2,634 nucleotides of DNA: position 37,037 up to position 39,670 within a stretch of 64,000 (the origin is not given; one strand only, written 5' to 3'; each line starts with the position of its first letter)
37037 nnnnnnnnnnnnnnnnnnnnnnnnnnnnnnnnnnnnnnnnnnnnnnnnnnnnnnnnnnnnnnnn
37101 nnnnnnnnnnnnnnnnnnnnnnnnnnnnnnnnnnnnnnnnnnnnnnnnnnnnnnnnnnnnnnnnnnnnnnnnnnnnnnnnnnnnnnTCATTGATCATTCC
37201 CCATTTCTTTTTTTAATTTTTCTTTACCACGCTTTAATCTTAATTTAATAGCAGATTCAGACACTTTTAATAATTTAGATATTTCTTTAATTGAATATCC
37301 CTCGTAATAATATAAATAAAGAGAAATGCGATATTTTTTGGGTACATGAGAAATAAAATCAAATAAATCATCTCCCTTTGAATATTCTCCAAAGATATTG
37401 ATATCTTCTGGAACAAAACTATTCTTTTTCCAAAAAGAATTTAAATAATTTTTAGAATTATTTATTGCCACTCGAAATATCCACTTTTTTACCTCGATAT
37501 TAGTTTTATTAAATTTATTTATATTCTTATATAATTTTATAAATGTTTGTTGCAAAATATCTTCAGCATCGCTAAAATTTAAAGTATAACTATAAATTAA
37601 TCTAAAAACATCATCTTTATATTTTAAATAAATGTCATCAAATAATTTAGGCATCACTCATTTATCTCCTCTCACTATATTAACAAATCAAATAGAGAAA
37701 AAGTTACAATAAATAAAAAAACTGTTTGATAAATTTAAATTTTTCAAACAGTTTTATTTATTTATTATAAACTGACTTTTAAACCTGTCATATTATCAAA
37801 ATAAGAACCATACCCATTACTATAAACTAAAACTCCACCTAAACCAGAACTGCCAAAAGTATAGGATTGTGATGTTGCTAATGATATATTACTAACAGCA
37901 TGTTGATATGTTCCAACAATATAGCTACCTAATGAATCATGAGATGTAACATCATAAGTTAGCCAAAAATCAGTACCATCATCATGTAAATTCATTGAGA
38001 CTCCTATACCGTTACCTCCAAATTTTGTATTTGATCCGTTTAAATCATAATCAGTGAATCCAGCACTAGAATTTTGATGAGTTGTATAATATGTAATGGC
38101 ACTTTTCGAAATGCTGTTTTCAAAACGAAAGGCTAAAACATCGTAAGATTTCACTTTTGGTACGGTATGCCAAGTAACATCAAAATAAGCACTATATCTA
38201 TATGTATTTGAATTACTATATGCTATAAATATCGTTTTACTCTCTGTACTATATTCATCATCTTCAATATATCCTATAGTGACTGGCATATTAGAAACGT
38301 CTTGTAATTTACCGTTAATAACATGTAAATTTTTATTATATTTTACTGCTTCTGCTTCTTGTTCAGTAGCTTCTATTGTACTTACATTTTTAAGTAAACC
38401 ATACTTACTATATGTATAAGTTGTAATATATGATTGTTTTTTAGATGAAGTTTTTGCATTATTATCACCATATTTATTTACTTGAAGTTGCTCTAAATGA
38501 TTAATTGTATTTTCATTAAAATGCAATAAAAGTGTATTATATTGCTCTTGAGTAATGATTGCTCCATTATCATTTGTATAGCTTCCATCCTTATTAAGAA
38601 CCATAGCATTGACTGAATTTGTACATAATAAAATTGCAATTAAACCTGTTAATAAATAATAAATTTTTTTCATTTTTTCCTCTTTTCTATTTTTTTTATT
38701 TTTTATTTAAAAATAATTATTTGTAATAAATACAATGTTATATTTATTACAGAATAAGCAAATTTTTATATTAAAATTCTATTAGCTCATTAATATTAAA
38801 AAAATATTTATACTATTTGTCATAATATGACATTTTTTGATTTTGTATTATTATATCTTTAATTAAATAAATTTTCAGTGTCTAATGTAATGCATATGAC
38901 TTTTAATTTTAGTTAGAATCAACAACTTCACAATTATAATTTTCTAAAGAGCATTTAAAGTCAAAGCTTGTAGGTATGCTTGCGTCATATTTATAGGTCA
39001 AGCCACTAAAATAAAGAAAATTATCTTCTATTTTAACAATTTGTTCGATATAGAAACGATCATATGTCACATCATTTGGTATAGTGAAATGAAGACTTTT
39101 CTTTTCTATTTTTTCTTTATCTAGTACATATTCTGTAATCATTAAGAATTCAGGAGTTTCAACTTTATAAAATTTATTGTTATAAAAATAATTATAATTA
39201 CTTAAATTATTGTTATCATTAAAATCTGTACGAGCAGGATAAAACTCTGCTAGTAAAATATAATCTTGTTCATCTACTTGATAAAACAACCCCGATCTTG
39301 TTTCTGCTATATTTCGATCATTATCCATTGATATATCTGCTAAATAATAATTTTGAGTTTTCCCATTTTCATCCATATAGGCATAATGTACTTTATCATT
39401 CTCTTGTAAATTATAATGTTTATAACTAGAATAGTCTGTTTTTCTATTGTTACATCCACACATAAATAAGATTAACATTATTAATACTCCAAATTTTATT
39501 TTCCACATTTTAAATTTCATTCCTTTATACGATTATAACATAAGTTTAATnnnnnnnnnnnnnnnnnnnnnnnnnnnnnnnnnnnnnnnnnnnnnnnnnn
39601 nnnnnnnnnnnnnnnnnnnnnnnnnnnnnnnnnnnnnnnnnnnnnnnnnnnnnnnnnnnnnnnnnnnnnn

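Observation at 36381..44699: AT-rich accessory island with an ECF sigma/anti-sigma pair, duplicated secreted proteins, a lipoprotein, a 767-aa triple-PG-binding hydrolase-like protein without signal peptide, and a membrane-anchored XRE regulator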

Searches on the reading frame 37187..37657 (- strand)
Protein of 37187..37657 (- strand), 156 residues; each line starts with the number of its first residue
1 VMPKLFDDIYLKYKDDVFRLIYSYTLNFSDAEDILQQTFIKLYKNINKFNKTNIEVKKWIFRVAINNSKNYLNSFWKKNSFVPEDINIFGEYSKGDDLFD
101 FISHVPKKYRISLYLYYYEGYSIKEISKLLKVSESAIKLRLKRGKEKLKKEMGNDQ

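Call 3: search_protein_families(library=pfam, proteins=[window:37187-37657:-], max_evalue=0.01)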
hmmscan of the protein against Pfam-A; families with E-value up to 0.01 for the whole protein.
window:37187-37657:- (156 aa): 6 families
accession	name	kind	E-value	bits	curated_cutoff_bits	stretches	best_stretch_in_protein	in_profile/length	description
PF08281.18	Sigma70_r4_2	-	1.6e-13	50.5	25.7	1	100-148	6-54/54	Sigma-70, region 4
PF04542.20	Sigma70_r2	-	2.6e-13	50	24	1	10-73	2-66/71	Sigma-70 region 2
PF04545.22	Sigma70_r4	-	1.2e-08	34.8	24.1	1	105-150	5-50/50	Sigma-70, region 4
PF07638.17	Sigma70_ECF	-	0.00039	20.8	21.1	1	106-152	137-183/185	ECF sigma factor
PF04297.20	UPF0122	-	0.0006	20.4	22.7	1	98-149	10-62/101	Putative helix-turn-helix protein, YlxM / p13 like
PF13384.12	HTH_23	-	0.0059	16.8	24.6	0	116-143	13-40/50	Homeodomain-like domain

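Call 4: search_protein_families(library=ncbifam, proteins=[window:37187-37657:-], max_evalue=0.01)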
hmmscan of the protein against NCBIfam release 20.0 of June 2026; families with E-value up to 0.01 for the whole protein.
window:37187-37657:- (156 aa): 95 families (the best 25 are shown)
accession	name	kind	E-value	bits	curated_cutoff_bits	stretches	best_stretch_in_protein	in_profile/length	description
NF006930.0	PRK09415.1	subfamily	4.6e-34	117.8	198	1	5-154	17-177/179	RNA polymerase factor sigma C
NF008891.0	PRK11924.1-5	subfamily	1.1e-23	84.3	259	1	8-153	7-164/171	RNA polymerase sigma factor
TIGR02937.1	sigma70-ECF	superfamily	4.9e-23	81.6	42.9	1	5-152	2-165/165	sigma-70 family RNA polymerase sigma factor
NF007223.0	PRK09641.1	equivalog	6.1e-23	81.6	209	2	99-154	131-186/187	RNA polymerase sigma factor SigW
TIGR02950.1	SigM_subfam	subfamily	7.8e-23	81.1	147.95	1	7-151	3-157/159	RNA polymerase sigma factor, SigM family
TIGR02954.1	Sig70_famx3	hypoth_equivalog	1.1e-20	74.1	188.5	1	6-153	18-168/170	RNA polymerase sigma-70 factor, TIGR02954 family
TIGR02948.1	SigW_bacill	equivalog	4.5e-20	72.5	243.1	2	100-153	132-185/187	RNA polymerase sigma factor SigW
NF053879.1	RNAPolSigSigVBac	equivalog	1.1e-19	70.6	190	1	5-155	5-158/160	RNA polymerase sigma factor SigV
NF058625.1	sigma_PG0214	equivalog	3.4e-19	69.2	130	1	1-154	1-163/170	GFO_1088 family ECF-type sigma factor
NF009174.0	PRK12522.1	equivalog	5e-19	69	217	2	101-152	116-167/175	RNA polymerase sigma factor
TIGR02985.1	Sig70_bacteroi1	subfamily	8.6e-18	65.1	126.4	2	5-75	2-71/162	RNA polymerase sigma-70 factor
NF007215.0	PRK09637.1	equivalog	1e-16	61.4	212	1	7-152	4-154/181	RNA polymerase sigma factor SigZ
TIGR02959.1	SigZ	equivalog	1.7e-16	60.5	168.65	1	13-152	4-148/170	RNA polymerase sigma factor SigZ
NF007226.0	PRK09644.1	equivalog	3.3e-16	59.8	199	1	7-152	4-157/166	RNA polymerase sigma factor SigM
TIGR02939.1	RpoE_Sigma70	equivalog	3.4e-16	59.8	236.15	1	6-99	22-114/190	RNA polymerase sigma factor RpoE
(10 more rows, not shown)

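Call 96: search_protein_families(library=phrogs, proteins=[window:37187-37657:-], max_evalue=0.001)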
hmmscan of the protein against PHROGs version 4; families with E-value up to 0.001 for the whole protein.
window:37187-37657:- (156 aa): 4 families
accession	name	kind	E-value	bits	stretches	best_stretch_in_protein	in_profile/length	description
phrog_1740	-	transcription regulation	1.1e-23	84.6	1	2-152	54-216/567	RNA polymerase sigma factor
phrog_351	-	transcription regulation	6.3e-06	26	1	95-154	666-728/928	RNA polymerase sigma factor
phrog_11138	-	unknown function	2.7e-05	25.5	1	97-153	84-140/142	-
phrog_1190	-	transcription regulation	0.00021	22.1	1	115-152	122-159/167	RNA polymerase sigma factor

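Call 97: search_protein_families(library=padloc, proteins=[window:37187-37657:-], max_evalue=0.001)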
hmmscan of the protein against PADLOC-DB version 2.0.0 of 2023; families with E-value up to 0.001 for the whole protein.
window:37187-37657:- (156 aa): 0 families

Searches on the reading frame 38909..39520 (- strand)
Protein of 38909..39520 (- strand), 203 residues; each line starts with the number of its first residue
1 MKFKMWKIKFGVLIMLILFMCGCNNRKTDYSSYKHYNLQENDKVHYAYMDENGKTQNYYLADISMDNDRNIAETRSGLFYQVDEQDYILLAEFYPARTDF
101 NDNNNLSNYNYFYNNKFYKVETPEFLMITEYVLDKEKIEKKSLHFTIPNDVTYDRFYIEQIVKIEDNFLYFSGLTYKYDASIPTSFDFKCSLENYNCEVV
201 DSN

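Call 3: search_protein_families(library=pfam, proteins=[window:38909-39520:-], max_evalue=0.01)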
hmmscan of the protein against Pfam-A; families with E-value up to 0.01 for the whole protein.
window:38909-39520:- (203 aa): 0 families

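Call 4: search_protein_families(library=ncbifam, proteins=[window:38909-39520:-], max_evalue=0.01)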
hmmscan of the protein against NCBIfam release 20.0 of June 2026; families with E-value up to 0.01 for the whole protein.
window:38909-39520:- (203 aa): 0 families

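Call 50: search_solved_structures(query=A4, max_evalue=1)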
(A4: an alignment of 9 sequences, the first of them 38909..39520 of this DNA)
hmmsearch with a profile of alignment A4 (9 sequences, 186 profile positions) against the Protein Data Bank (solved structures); distinct sequences matched with E-value up to 1: 0.

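Call 64: search_protein_families(library=pfam, proteins=[window:38909-39520:-], max_evalue=1)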
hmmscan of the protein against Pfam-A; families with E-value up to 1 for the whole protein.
window:38909-39520:- (203 aa): 0 families

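Call 96: search_protein_families(library=phrogs, proteins=[window:38909-39520:-], max_evalue=0.001)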
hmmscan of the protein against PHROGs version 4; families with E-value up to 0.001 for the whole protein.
window:38909-39520:- (203 aa): 0 families

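Call 97: search_protein_families(library=padloc, proteins=[window:38909-39520:-], max_evalue=0.001)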
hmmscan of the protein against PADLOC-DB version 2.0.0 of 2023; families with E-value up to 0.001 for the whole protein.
window:38909-39520:- (203 aa): 0 families
